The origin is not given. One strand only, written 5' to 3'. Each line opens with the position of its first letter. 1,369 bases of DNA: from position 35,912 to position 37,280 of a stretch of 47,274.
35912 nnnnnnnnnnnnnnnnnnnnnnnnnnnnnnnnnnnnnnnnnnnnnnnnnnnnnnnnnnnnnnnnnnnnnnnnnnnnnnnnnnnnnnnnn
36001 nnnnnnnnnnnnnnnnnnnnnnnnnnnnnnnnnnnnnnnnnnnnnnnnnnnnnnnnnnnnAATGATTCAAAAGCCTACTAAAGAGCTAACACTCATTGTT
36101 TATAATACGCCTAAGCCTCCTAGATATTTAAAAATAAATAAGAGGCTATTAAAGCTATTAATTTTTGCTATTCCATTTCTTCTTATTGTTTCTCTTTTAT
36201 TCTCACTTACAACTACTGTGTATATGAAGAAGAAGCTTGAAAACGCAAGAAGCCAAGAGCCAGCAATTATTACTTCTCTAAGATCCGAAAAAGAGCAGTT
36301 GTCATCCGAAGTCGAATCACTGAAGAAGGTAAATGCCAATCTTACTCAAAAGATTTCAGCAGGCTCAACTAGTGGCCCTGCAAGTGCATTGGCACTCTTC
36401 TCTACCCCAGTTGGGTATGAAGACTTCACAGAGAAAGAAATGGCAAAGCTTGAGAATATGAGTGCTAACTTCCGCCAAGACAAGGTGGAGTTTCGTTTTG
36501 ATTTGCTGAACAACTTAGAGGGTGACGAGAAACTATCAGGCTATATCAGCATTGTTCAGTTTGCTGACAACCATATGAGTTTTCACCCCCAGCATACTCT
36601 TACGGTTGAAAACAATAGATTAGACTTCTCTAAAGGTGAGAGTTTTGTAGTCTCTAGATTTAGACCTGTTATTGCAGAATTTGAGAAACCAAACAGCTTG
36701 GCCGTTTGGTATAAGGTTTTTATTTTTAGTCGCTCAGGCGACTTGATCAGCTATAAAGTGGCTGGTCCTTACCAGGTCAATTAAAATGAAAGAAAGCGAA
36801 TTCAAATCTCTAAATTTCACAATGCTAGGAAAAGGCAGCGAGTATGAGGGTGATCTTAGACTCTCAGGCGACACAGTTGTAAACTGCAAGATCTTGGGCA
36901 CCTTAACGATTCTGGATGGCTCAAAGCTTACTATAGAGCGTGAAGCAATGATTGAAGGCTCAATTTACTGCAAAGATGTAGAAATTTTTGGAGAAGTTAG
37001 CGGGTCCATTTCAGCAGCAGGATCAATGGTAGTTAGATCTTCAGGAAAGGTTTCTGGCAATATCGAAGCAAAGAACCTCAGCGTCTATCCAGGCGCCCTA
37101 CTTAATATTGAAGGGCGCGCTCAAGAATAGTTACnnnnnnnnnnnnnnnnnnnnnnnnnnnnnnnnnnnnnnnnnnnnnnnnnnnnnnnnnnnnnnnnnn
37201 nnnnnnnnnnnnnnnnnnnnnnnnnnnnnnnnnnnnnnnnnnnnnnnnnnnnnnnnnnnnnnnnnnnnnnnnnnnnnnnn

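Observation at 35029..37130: Tightly coupled operon of a YkuD+NTF2-like peptidoglycan enzyme, a membrane coiled-coil protein and a bactofilin: a candidate cell-curvature module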

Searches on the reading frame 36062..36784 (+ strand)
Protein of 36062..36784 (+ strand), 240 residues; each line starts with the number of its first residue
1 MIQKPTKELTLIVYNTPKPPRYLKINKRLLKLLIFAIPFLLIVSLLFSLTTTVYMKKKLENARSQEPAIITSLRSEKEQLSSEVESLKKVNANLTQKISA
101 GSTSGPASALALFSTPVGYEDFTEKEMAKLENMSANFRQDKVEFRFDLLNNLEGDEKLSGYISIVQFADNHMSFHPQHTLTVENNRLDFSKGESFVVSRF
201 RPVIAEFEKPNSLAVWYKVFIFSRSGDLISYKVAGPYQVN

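Call 3: search_protein_families(library=pfam, proteins=[window:36062-36784:+], max_evalue=0.1)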
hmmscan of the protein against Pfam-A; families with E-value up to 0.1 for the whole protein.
window:36062-36784:+ (240 aa): 0 families

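Call 4: search_protein_families(library=ncbifam, proteins=[window:36062-36784:+], max_evalue=0.1)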
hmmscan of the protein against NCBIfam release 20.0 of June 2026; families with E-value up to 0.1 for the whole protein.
window:36062-36784:+ (240 aa): 2 families
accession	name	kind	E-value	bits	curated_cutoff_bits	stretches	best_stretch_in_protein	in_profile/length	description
NF010440.0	PRK13866.1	equivalog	0.00045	19.5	522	1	52-149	168-262/336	plasmid partitioning protein RepB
TIGR03064.1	sortase_srtB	equivalog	0.023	14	153.75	1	27-103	5-81/235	class B sortase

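Call 6: find_homologous_proteins(query=window:36062-36781:+, max_evalue=0.001)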
Query window:36062-36781:+ (240 aa): 82 proteins with E <= 0.001 among 469 candidates.
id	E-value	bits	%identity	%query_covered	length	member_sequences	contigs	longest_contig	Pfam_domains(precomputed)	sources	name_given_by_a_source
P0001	4.6e-145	499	96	100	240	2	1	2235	-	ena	-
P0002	7.0e-119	413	78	100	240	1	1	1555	-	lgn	-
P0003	8.7e-119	413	80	100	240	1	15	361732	-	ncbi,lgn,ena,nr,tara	ncbi:MAG: hypothetical protein CME64_10995 [Halobacteriovoraceae bacterium]|nr:hypothetical protein 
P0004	1.4e-114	399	75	100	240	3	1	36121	-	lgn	-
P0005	2.8e-114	398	74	100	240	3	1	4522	-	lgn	-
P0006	2.4e-112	392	73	100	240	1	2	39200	-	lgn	-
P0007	1.8e-111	389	73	100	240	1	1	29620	-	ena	-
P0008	5.7e-110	384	71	100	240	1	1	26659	-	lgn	-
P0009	1.8e-108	379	69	100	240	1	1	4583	-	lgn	-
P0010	4.8e-106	371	70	100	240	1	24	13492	-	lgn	-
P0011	6.5e-98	345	74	87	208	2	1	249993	-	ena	-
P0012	1.5e-96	340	64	100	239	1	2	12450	-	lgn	-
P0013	3.9e-89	316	79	78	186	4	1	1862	-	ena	-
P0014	2.6e-88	313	59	100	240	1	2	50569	-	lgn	-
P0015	4.6e-88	312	58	100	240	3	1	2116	-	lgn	-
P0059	6.8e-65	237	49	100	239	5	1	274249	-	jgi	jgi:hypothetical protein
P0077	8.4e-57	210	43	100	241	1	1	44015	-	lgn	-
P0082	2.6e-22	98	31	82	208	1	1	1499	-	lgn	-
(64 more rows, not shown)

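Call 15: find_encoding_contigs(protein=P0082, flank=6000, max_places=4)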
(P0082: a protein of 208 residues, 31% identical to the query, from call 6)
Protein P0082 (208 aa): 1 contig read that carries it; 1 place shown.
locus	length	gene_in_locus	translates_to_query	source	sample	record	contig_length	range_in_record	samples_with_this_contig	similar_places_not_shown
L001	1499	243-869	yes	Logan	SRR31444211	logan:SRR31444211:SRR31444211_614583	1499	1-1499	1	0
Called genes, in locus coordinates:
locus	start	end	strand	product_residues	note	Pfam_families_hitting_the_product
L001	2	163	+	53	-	?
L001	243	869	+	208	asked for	-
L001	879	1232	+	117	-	PF04519:Bactofilin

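Call 16: find_encoding_contigs(protein=P0077, flank=6000, max_places=3)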
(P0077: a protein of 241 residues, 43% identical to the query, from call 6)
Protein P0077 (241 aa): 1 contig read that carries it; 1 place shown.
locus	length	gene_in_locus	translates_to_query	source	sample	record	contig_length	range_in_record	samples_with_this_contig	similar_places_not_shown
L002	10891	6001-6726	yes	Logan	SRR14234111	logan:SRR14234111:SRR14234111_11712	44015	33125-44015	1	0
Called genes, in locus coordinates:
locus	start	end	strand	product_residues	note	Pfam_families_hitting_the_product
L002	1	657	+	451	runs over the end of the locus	PF00497:SBP_bac_3, PF01464:SLT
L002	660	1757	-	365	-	PF00149:Metallophos (faint), PF12850:Metallophos_2 (faint)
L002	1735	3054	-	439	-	PF00990:GGDEF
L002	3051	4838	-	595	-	-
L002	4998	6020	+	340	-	PF03734:YkuD, PF24125:Cds6_C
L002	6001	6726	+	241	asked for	-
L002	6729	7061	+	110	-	PF04519:Bactofilin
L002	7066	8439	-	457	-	PF00675:Peptidase_M16, PF05193:Peptidase_M16_C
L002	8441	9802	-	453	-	PF00675:Peptidase_M16, PF05193:Peptidase_M16_C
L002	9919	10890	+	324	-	?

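Call 17: find_encoding_contigs(protein=P0059, flank=6000, max_places=3)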
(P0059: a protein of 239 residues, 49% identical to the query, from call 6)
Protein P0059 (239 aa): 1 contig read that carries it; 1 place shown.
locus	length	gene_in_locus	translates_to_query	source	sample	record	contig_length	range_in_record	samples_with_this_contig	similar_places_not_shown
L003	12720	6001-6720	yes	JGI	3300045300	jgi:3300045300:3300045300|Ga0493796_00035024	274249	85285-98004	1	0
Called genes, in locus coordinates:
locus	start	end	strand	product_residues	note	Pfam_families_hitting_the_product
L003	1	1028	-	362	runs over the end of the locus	PF00149:Metallophos (faint), PF12850:Metallophos_2 (faint)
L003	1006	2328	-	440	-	PF00990:GGDEF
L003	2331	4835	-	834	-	-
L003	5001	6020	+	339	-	PF03734:YkuD, PF24125:Cds6_C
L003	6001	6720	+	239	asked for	-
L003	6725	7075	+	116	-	PF04519:Bactofilin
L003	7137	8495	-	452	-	PF00675:Peptidase_M16, PF05193:Peptidase_M16_C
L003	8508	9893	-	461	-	PF00675:Peptidase_M16, PF05193:Peptidase_M16_C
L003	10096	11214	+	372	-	PF05222:AlaDh_PNT_N, PF01262:AlaDh_PNT_C, PF02826:2-Hacid_dh_C (weak)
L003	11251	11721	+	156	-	PF03748:FliL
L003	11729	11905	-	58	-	-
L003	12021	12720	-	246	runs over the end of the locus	PF01694:Rhomboid, PF08551:DUF1751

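Call 18: predict_structure(alignment_id=A1)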
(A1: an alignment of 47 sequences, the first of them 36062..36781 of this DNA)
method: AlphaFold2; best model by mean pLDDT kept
length: 240 residues; sequences in the alignment: 47
mean_pLDDT: 85.3   pTM: 0.64
mean pLDDT of the five models: 85.3, 84.6, 83.9, 81.9, 78.7
residues with pLDDT >= 90: 116; 70-90: 97; 50-70: 25; < 50: 2
segments of 3 or more residues with pLDDT < 50: none
pLDDT, mean of each block of 10 residues (from residue 1): 62 66 77 90 93 87 81 92 91 82 57 79 90 93 96 90 92 88 82 93 94 93 91 89
secondary structure, 60 per line:
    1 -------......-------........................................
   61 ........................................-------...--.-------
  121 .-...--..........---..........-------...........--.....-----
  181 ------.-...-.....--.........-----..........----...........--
elements in order: E8-13 E21-26 H27-100 E128-137 E141-150 E158-168 E171-175 E193-197 E200-208 E214-223 E228-238

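Call 23: fold_search(model_id=the predicted structure, library=pdb)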
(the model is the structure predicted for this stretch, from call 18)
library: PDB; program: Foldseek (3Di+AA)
matches with E <= 10: 1454; with E <= 0.001: 14
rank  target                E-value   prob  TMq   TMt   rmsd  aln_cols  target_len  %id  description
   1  3ac0_C                4.1e-05  1.00  0.26  0.09   6.3       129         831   16  Crystal structure of Beta-glucosidase from Kluyveromyces marxianus in complex with glucose (released 2010-08-11)
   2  3ac0_B                4.5e-05  1.00  0.26  0.10   6.3       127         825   16  Crystal structure of Beta-glucosidase from Kluyveromyces marxianus in complex with glucose (released 2010-08-11)
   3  3abz_C                5.1e-05  1.00  0.26  0.09   6.4       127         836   16  Crystal structure of Se-Met labeled Beta-glucosidase from Kluyveromyces marxianus (released 2010-08-11)
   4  3ac0_D                5.7e-05  1.00  0.26  0.09   6.4       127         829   16  Crystal structure of Beta-glucosidase from Kluyveromyces marxianus in complex with glucose (released 2010-08-11)
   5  3abz_D                6.3e-05  1.00  0.26  0.09   6.7       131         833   17  Crystal structure of Se-Met labeled Beta-glucosidase from Kluyveromyces marxianus (released 2010-08-11)
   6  3ac0_A                7.1e-05  1.00  0.25  0.09   6.5       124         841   17  Crystal structure of Beta-glucosidase from Kluyveromyces marxianus in complex with glucose (released 2010-08-11)
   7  3abz_B                8.3e-05  1.00  0.26  0.10   6.4       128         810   18  Crystal structure of Se-Met labeled Beta-glucosidase from Kluyveromyces marxianus (released 2010-08-11)
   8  3abz_A                2.8e-04  1.00  0.25  0.09   6.6       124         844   18  Crystal structure of Se-Met labeled Beta-glucosidase from Kluyveromyces marxianus (released 2010-08-11)
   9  2x42                  4.3e-04  1.00  0.26  0.10   7.1       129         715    9  Structure of beta-glucosidase 3B from Thermotoga neapolitana in complex with alpha-D-glucose (released 2010-02-09)
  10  2x41                  4.6e-04  1.00  0.26  0.11   6.1       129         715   10  Structure of beta-glucosidase 3B from Thermotoga neapolitana in complex with glucose (released 2010-02-09)
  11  2x40                  5.4e-04  1.00  0.26  0.11   6.1       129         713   10  Structure of beta-glucosidase 3B from Thermotoga neapolitana in complex with glycerol (released 2010-02-09)
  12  3isy                  8.0e-04  1.00  0.24  0.44   8.4       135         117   13  Crystal structure of an intracellular proteinase inhibitor (ipi, bsu11130) from bacillus subtilis at 2.61 A resolution (released 2009-09-15)
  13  4fxt_I                9.4e-04  1.00  0.32  0.39   5.2       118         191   13  Crystal structure of a DUF3823 family protein (BACOVA_02663) from Bacteroides ovatus ATCC 8483 at 2.77 A resolution (released 2012-07-25)
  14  5axg_A                9.9e-04  1.00  0.29  0.13   3.3       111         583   14  Crystal structure of thermophilic dextranase from Thermoanaerobacter pseudethanolicus (released 2015-11-11)
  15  5axh_B                1.1e-03  1.00  0.27  0.12   4.1       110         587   15  Crystal structure of thermophilic dextranase from Thermoanaerobacter pseudethanolicus, D312G mutant in complex with is (released 2015-11-11)
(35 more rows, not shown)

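Call 31: search_protein_representatives(alignment_id=A1)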
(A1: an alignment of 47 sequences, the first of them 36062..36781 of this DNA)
Query: 47 sequences, 241 profile positions. Proteins with E-value up to 0.001 (for the whole library): 753; up to 1e-10: 329; up to 1e-30: 185. The best 150 are listed.
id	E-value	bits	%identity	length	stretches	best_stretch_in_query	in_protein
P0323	5.8e-101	353.3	-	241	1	1-241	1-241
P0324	4.4e-98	343.8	-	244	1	1-240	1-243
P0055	3.1e-92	324.7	-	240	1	1-241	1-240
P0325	8.1e-84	297.1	-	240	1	1-236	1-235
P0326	1.1e-78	280.3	-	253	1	4-240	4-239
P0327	2.7e-78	279.0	-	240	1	1-239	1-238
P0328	7.9e-75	267.7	-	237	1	1-238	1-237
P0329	2.1e-73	263.0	-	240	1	1-241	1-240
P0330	1.2e-69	250.7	-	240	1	2-236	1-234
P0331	3.9e-65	236.0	-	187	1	53-241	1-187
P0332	5.9e-65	235.4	-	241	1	1-239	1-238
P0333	5.7e-60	219.0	-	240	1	1-238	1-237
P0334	6.9e-58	212.2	-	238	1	1-238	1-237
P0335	2.0e-57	210.7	-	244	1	1-240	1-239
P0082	4.9e-57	209.4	-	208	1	33-241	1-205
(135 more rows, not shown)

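Call 43: search_solved_structures(query=A1, max_evalue=10)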
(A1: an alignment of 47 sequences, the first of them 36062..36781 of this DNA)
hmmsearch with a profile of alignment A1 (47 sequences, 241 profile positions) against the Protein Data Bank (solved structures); distinct sequences matched with E-value up to 10: 79 (the best 60 are shown).
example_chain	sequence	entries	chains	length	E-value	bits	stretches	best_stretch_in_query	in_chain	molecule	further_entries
9r1o_A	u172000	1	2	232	0.00044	22.9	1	62-115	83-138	sc-apCC-6-DPH-NR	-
2x43_S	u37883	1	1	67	0.012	18.2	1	55-109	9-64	SHERP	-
8ha1_A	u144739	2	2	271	0.11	15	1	34-98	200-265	Ion transport protein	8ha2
7a4y_D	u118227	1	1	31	0.19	14.3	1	76-100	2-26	Coiled-coil P6 peptide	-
3m6s_B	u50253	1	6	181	0.22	14.1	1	57-140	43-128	Hemagglutinin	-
6juh_A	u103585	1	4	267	0.23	14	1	34-98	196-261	Ion transport protein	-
9vdq_A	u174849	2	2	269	0.24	14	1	34-98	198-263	Ion transport protein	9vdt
9vdr_A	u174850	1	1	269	0.24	14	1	34-98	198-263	Ion transport protein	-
9vds_A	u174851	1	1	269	0.24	14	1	34-98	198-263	Ion transport protein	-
9uc1_A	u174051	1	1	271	0.24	13.9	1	34-98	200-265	Ion transport protein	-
9uc2_A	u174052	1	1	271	0.24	13.9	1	34-98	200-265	Ion transport protein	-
9uc3_A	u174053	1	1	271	0.24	13.9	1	34-98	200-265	Ion transport protein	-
5yua_A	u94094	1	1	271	0.24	13.9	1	34-98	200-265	Ion transport protein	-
5yub_A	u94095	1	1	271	0.24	13.9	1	34-98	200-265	Ion transport protein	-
5yuc_A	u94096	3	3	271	0.24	13.9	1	34-98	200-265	Ion transport protein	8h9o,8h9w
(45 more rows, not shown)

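Call 51: find_related_loci(query=A1, collection=metagenome_contigs, flank=4000)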
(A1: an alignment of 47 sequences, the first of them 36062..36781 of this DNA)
Query A1 (240 aa) in metagenome_contigs; peptide patterns used: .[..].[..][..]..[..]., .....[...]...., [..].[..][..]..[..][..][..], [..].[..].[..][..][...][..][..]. (x = any residue, [..] = any of these).
560 stretches matched a pattern; 28 encode a relative of the query (tblastn E <= 1e-3); 28 distinct loci.
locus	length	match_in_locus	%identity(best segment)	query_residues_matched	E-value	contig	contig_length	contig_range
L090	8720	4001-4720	80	1-240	5e-116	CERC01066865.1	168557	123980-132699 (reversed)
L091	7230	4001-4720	80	1-240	3e-116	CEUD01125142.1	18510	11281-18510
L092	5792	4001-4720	80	1-240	3e-116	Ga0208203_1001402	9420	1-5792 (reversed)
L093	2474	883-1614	57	1-240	2e-95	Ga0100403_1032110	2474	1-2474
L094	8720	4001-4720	58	1-240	2e-91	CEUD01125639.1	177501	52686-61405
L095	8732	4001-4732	57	1-240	1e-89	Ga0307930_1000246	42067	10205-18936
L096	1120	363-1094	52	1-240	2e-89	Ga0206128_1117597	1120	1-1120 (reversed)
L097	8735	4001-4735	55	1-240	2e-82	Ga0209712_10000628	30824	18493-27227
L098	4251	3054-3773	54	2-239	1e-79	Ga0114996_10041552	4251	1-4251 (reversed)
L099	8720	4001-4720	50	1-239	8e-78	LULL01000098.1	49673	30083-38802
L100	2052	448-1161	49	1-239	1e-72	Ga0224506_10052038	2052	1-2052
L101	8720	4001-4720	42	1-239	5e-65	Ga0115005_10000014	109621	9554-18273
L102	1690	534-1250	44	1-239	4e-65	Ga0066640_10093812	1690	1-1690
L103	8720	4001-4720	40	1-239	3e-56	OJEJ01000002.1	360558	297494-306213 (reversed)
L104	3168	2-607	42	40-240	2e-47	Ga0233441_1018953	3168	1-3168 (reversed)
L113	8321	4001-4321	29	130-232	3e-7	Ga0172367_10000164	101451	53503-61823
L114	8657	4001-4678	22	8-240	4e-7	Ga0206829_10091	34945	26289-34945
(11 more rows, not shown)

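Call 78: search_protein_families(library=pfam, proteins=[L113:2243-3478:-, L114:2171-3925:-, L113:3542-4357:+, L114:3971-4699:+, L113:4354-4716:+, L113:4723-5619:-, L113:5616-6539:-], max_evalue=1)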
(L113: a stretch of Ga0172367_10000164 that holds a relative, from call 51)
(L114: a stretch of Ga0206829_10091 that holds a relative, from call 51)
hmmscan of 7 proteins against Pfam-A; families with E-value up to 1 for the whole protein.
L113:2243-3478:- (411 aa): 0 families

L114:2171-3925:- (584 aa): 2 families
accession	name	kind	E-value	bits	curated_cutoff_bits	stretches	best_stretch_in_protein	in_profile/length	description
PF00038.26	Filament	-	0.009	16.1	40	1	424-555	33-153/313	Intermediate filament protein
PF05873.17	Mt_ATP-synt_D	-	0.7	10.1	27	1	436-498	61-122/154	ATP synthase D chain, mitochondrial (ATP5H)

L113:3542-4357:+ (271 aa): 0 families

L114:3971-4699:+ (242 aa): 1 family
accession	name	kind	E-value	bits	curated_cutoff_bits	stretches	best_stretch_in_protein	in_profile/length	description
PF13120.11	DUF3974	-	0.18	12.4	25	1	33-60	4-31/126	Domain of unknown function (DUF3974)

L113:4354-4716:+ (120 aa): 1 family
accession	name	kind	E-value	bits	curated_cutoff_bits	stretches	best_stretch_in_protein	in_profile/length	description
PF04519.19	Bactofilin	-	3.5e-24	85.4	27.9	1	8-105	2-97/98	Polymer-forming cytoskeletal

L113:4723-5619:- (298 aa): 1 family
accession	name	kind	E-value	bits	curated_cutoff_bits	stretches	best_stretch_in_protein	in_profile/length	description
PF13875.12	DUF4202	-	0.017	15.4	35.1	1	208-250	36-77/183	Domain of unknown function (DUF4202)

L113:5616-6539:- (307 aa): 0 families

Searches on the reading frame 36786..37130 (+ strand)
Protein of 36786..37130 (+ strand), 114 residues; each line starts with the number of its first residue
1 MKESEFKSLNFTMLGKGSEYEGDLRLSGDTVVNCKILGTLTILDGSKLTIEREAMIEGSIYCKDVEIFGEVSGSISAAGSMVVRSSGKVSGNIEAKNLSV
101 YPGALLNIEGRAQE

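Call 3: search_protein_families(library=pfam, proteins=[window:36786-37130:+], max_evalue=0.1)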
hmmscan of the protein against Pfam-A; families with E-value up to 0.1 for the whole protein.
window:36786-37130:+ (114 aa): 1 family
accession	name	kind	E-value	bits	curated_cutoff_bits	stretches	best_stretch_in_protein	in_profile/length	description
PF04519.19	Bactofilin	-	4e-20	72.3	27.9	1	12-107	1-94/98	Polymer-forming cytoskeletal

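Call 4: search_protein_families(library=ncbifam, proteins=[window:36786-37130:+], max_evalue=0.1)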
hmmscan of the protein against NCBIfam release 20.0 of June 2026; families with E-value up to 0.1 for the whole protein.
window:36786-37130:+ (114 aa): 0 families

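Call 42: search_solved_structures(query=window:36786-37127:+, max_evalue=0.01, show_alignments=1)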
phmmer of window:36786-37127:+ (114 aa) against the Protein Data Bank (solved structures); distinct sequences matched with E-value up to 0.01: 2.
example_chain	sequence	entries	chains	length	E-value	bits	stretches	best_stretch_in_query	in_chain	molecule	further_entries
6ria_A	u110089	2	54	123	8.5e-05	26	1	9-106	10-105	bactofilin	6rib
2n3d_A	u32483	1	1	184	0.0026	21.2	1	21-106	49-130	Bactofilin A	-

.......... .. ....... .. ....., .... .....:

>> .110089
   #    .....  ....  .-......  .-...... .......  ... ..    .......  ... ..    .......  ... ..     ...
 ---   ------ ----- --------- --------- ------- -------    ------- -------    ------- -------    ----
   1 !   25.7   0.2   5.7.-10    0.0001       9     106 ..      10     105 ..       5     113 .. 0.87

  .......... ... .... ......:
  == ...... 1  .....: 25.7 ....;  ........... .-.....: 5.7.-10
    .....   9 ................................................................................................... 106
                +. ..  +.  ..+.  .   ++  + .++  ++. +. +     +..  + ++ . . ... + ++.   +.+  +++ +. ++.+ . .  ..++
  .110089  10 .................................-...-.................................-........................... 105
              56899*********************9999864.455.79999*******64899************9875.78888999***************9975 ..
